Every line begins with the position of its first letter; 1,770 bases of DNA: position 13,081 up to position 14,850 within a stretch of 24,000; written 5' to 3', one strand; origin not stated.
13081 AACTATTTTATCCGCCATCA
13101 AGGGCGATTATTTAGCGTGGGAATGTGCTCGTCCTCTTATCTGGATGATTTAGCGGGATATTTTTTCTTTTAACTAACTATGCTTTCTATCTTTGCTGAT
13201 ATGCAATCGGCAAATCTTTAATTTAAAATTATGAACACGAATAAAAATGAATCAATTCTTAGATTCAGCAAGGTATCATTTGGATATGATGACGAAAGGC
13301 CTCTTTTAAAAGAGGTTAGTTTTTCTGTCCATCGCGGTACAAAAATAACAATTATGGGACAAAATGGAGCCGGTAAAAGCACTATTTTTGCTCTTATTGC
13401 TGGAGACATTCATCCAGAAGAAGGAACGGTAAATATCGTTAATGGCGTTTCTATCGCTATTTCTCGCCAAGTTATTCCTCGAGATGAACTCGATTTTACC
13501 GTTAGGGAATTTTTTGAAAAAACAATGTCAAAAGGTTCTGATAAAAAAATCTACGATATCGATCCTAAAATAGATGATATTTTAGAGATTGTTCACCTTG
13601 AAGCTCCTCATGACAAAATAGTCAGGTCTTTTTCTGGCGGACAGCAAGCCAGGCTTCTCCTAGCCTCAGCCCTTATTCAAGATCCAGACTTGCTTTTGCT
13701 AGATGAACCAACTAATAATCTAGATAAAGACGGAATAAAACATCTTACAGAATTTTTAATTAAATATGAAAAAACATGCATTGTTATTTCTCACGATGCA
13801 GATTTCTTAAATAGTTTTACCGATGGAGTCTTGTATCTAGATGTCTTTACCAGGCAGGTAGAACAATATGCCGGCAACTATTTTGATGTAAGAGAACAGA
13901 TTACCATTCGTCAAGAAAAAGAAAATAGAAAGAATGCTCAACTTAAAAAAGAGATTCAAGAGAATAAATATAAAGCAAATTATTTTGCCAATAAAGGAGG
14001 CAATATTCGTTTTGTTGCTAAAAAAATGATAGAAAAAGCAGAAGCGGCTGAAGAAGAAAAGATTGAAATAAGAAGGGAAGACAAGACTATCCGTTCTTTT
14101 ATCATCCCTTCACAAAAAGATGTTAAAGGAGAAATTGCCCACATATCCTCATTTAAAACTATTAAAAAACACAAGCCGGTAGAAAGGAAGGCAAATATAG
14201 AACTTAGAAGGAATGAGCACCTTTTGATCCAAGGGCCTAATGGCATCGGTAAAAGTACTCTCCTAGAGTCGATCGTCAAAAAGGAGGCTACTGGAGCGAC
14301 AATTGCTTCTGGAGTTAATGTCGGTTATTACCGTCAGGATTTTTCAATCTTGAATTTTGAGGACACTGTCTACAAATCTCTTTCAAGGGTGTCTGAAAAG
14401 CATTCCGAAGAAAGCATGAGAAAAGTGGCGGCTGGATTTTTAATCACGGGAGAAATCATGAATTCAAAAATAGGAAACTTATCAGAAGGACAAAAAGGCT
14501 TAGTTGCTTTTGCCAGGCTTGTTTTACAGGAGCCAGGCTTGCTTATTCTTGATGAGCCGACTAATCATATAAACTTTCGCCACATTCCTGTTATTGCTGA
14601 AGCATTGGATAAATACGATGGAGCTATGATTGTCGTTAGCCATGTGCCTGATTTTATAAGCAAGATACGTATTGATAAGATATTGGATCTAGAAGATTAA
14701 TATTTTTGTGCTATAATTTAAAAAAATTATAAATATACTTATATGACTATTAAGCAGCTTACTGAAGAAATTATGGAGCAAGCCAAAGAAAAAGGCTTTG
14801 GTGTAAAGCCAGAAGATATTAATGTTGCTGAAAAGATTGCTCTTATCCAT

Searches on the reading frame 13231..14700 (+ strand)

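Call 68: search_protein_families(library=pfam, proteins=[window:13231-14700:+], max_evalue=0.00001)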
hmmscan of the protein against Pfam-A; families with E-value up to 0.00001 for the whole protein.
window:13231-14700:+ (489 aa): 7 families
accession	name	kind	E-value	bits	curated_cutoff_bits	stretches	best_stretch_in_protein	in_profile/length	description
PF00005.33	ABC_tran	-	5.3e-48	163.5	25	2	26-162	1-137/137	ABC transporter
PF13304.12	AAA_21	-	8.8e-17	62.6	27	0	119-190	221-300/304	AAA domain, putative AbiEii toxin, Type IV TA system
PF02463.25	SMC_N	-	1.3e-12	48.1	40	0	132-196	135-205/220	RecF/RecN/SMC N terminal domain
PF13555.12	AAA_29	-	5.3e-09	36.1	27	0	322-348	16-42/61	P-loop containing region of AAA domain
PF20720.3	nSTAND3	-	8.3e-07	29.3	27.2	0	319-351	8-40/155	Novel STAND NTPase 3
PF13191.12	AAA_16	-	4e-06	27.8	32.6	0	328-377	24-76/167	AAA ATPase domain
PF13476.12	AAA_23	-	8.2e-06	27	27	0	311-348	10-39/201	AAA domain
